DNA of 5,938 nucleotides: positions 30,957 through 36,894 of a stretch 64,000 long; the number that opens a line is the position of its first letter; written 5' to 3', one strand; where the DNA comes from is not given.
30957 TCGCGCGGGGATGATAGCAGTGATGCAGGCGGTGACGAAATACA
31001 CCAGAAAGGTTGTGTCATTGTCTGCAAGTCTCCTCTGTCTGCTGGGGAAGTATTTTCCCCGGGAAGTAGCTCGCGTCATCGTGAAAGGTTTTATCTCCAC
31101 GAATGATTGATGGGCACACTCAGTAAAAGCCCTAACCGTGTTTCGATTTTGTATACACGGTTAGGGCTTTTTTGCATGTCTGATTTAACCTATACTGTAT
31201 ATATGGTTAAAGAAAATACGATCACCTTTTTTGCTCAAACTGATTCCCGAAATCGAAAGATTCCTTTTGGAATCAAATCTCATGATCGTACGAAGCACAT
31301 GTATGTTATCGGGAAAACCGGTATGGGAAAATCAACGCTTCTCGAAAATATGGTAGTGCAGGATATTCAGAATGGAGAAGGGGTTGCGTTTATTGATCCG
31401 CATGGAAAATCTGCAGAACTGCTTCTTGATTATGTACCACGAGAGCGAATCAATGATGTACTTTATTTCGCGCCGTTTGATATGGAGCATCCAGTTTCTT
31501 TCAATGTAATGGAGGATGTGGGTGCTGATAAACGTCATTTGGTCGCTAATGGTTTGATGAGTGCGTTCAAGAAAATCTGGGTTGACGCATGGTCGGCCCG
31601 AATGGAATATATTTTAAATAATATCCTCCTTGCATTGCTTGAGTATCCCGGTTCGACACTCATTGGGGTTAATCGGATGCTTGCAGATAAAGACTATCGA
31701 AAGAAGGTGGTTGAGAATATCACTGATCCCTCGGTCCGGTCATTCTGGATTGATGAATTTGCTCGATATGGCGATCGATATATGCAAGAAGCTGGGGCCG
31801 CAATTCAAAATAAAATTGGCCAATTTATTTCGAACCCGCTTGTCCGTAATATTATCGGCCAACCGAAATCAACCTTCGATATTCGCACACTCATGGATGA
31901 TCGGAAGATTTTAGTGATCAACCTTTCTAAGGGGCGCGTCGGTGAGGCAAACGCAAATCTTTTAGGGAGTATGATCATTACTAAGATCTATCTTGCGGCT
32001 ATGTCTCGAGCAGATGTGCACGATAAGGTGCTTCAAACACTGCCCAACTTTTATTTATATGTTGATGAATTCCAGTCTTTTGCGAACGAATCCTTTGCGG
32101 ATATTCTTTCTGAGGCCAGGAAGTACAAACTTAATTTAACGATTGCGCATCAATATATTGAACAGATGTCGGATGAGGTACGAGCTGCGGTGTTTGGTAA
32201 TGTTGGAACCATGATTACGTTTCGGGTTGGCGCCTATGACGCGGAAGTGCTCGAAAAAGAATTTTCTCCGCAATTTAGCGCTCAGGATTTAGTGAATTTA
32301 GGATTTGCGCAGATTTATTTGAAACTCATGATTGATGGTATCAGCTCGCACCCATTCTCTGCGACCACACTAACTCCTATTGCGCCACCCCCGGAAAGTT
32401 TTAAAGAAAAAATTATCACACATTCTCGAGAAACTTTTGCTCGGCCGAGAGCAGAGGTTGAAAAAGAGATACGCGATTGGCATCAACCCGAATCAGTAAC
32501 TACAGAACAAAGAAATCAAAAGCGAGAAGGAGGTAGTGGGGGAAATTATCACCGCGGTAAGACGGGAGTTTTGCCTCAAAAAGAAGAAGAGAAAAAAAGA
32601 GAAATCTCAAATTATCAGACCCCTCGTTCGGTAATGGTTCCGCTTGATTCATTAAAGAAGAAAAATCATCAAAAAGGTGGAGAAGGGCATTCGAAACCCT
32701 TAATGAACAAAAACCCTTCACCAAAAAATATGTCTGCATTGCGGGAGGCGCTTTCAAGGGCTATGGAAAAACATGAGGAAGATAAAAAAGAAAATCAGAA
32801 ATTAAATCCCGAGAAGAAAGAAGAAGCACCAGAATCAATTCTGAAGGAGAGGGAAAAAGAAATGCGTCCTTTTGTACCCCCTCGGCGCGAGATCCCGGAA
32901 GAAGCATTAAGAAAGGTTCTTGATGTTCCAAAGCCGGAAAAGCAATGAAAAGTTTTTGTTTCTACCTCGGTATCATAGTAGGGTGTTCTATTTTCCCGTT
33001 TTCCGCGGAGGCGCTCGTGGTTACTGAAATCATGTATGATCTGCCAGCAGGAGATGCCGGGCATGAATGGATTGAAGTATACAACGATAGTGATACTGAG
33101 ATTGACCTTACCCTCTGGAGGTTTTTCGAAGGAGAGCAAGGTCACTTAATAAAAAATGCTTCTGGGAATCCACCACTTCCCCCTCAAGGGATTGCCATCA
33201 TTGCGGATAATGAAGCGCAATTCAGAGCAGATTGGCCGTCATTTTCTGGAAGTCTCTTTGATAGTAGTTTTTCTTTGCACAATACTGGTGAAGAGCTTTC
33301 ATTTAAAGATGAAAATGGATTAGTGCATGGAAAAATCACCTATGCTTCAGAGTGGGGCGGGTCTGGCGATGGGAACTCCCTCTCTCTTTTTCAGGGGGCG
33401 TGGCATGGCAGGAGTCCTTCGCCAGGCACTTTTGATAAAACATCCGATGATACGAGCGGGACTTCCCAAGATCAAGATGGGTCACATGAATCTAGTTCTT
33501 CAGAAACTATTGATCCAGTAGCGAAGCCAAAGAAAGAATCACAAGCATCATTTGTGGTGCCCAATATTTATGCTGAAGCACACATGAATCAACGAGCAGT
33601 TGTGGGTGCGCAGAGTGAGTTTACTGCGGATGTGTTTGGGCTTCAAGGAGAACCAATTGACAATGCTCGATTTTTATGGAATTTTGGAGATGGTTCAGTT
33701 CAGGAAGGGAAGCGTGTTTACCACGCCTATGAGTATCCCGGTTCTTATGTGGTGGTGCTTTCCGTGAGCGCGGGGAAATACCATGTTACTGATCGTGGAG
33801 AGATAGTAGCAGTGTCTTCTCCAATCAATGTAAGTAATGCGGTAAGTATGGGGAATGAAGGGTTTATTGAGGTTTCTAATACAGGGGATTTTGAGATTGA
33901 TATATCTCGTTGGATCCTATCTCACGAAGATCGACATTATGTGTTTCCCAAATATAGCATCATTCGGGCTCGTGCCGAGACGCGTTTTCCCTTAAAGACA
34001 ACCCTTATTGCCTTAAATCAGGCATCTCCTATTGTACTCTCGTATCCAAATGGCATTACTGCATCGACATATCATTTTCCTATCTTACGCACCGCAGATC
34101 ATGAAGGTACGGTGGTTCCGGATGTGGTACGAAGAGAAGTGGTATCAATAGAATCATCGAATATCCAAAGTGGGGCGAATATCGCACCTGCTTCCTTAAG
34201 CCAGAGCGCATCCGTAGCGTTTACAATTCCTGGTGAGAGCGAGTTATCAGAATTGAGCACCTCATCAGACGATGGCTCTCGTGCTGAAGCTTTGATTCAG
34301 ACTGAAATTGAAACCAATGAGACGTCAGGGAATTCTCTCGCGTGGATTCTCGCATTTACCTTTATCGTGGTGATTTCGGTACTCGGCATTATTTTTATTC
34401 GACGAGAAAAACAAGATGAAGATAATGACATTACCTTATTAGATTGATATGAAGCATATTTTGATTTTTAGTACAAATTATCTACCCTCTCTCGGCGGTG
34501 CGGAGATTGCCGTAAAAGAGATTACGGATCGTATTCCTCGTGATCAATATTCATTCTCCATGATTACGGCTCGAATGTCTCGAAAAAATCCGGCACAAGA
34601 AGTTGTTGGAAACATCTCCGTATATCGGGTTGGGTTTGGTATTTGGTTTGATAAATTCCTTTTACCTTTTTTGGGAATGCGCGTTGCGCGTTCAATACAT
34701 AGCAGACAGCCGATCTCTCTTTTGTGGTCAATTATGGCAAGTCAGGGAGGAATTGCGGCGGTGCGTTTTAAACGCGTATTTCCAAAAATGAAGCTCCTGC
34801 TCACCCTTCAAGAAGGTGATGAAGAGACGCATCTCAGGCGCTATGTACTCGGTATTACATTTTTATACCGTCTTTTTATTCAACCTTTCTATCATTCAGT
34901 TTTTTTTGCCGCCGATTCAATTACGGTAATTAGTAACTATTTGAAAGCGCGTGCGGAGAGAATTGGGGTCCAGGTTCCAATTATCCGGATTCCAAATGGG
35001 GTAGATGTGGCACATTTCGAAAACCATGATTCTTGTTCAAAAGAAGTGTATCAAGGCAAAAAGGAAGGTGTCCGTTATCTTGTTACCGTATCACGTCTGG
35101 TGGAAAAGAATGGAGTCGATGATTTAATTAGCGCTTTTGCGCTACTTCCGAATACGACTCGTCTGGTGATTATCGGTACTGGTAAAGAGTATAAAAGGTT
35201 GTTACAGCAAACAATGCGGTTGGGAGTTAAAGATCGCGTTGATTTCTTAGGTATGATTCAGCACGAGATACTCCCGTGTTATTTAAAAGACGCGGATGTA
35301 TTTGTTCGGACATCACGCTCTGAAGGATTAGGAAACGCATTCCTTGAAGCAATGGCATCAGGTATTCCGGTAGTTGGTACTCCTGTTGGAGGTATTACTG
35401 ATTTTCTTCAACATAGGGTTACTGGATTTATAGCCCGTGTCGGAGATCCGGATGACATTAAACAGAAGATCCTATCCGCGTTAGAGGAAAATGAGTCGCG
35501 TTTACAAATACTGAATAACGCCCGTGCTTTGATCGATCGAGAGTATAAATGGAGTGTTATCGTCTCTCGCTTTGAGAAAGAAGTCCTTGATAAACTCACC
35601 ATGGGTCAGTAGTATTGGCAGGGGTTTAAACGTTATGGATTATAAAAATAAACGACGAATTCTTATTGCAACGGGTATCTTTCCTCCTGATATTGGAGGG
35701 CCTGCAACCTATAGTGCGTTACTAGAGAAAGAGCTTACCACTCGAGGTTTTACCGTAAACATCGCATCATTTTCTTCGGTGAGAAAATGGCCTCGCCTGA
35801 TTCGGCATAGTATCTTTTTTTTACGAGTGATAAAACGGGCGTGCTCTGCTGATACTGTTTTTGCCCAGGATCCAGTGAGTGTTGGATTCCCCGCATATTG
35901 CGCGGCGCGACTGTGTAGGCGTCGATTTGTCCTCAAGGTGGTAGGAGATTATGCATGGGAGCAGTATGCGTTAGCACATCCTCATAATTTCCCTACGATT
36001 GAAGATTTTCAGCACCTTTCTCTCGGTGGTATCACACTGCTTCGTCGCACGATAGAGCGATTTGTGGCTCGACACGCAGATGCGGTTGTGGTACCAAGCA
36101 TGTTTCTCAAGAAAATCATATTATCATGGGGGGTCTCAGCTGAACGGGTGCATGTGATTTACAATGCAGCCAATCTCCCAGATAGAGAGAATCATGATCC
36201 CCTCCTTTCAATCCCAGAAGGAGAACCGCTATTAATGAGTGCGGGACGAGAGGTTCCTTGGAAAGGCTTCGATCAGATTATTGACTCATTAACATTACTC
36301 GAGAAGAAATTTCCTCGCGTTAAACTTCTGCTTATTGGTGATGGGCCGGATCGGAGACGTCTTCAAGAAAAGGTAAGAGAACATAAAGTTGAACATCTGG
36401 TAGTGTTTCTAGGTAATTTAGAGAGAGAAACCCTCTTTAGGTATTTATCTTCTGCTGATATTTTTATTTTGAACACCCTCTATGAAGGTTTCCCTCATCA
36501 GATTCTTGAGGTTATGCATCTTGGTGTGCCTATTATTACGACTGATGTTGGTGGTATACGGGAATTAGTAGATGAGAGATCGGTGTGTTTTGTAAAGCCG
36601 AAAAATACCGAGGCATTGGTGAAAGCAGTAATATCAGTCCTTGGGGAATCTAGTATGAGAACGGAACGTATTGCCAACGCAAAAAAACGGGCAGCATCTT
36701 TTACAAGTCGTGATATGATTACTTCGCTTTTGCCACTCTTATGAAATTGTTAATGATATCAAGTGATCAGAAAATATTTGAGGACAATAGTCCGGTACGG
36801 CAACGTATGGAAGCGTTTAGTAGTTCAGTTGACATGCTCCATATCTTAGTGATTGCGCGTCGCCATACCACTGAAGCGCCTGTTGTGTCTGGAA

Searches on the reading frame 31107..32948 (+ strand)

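Call 8: search_protein_families(library=pfam, proteins=[window:31107-32948:+], max_evalue=0.001)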
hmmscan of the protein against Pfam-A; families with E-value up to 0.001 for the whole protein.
window:31107-32948:+ (613 aa): 6 families
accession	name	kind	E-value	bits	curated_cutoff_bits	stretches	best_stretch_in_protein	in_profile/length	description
PF02534.20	T4SS-DNA_transf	-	6.7e-08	32.2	20.1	1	59-356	44-346/468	Type IV secretory system Conjugative DNA transfer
PF01935.23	DUF87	-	3.3e-07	31.1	23.2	1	51-292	11-218/220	Helicase HerA, central domain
PF10412.15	TrwB_AAD_bind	-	3.5e-07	29.9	20.5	1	58-374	11-310/387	Type IV secretion-system coupling protein DNA-binding domain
PF12696.13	TraG-D_C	-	8.9e-05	22.9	22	1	315-382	2-72/126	TraM recognition site of TraD and TraG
PF13401.12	AAA_22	-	0.00055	20.7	27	0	61-102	4-45/130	AAA domain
PF19044.6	P-loop_TraG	-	0.00083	18.5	25.8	0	63-134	30-93/413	TraG P-loop domain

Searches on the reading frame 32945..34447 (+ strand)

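Call 8: search_protein_families(library=pfam, proteins=[window:32945-34447:+], max_evalue=0.001)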
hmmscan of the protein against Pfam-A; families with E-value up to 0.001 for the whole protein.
window:32945-34447:+ (500 aa): 3 families
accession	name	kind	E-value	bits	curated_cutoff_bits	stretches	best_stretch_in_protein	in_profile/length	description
PF00932.25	LTD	-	4.3e-16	59.7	34.3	2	21-133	5-107/109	Lamin Tail Domain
PF18911.6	PKD_4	-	2.6e-10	40.6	27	1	215-278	9-72/85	PKD domain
PF00801.26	PKD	-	4.9e-08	33.3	23.5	1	220-283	13-74/80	PKD domain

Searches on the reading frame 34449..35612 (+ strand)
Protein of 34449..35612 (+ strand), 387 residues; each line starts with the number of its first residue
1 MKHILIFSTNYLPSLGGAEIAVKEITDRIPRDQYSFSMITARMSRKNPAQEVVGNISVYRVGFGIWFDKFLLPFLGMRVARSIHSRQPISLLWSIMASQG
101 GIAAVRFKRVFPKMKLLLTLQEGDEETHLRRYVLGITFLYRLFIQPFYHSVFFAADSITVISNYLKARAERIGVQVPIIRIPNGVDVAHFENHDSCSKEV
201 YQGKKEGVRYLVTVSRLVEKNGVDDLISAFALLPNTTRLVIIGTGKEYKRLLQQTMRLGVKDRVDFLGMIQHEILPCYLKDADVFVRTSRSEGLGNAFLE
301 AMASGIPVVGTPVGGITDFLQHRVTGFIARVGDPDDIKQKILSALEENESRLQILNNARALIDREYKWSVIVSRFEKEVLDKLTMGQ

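Call 8: search_protein_families(library=pfam, proteins=[window:34449-35612:+], max_evalue=0.001)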
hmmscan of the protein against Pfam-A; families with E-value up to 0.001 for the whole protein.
window:34449-35612:+ (387 aa): 6 families
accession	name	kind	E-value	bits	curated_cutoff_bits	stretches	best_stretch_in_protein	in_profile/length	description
PF00534.26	Glycos_transf_1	-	1.2e-37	129.6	26.4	1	203-359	10-170/172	Glycosyl transferases group 1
PF13692.12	Glyco_trans_1_4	-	1.4e-32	113.3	27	1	210-346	3-141/142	Glycosyl transferases group 1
PF13439.12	Glyco_transf_4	-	1.3e-09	38.7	28.5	1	16-188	2-169/170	Glycosyltransferase Family 4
PF13524.12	Glyco_trans_1_2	-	2.6e-08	34.4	25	1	238-372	16-139/144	Glycosyl transferase-like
PF13579.12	Glyco_trans_4_4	-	6.8e-08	33.4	29.7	1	16-184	1-158/158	Glycosyl transferase 4-like domain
PF20706.3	GT4-conflict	-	3.6e-07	29.9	26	1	278-371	278-381/385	Family 4 Glycosyltransferase in conflict systems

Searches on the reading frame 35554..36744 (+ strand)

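Call 8: search_protein_families(library=pfam, proteins=[window:35554-36744:+], max_evalue=0.001)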
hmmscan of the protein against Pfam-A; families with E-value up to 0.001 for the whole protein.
window:35554-36744:+ (396 aa): 5 families
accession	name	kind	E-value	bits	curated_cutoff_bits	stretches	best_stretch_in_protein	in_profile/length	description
PF00534.26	Glycos_transf_1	-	6.8e-37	127.1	26.4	1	211-379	2-172/172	Glycosyl transferases group 1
PF13692.12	Glyco_trans_1_4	-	5.6e-30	104.9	27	1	225-363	2-140/142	Glycosyl transferases group 1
PF13439.12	Glyco_transf_4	-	3.8e-12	47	28.5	1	63-207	38-167/170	Glycosyltransferase Family 4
PF13579.12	Glyco_trans_4_4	-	1.8e-11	45.1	29.7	1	82-204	56-157/158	Glycosyl transferase 4-like domain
PF20706.3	GT4-conflict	-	2.2e-08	33.9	26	1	165-376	137-350/385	Family 4 Glycosyltransferase in conflict systems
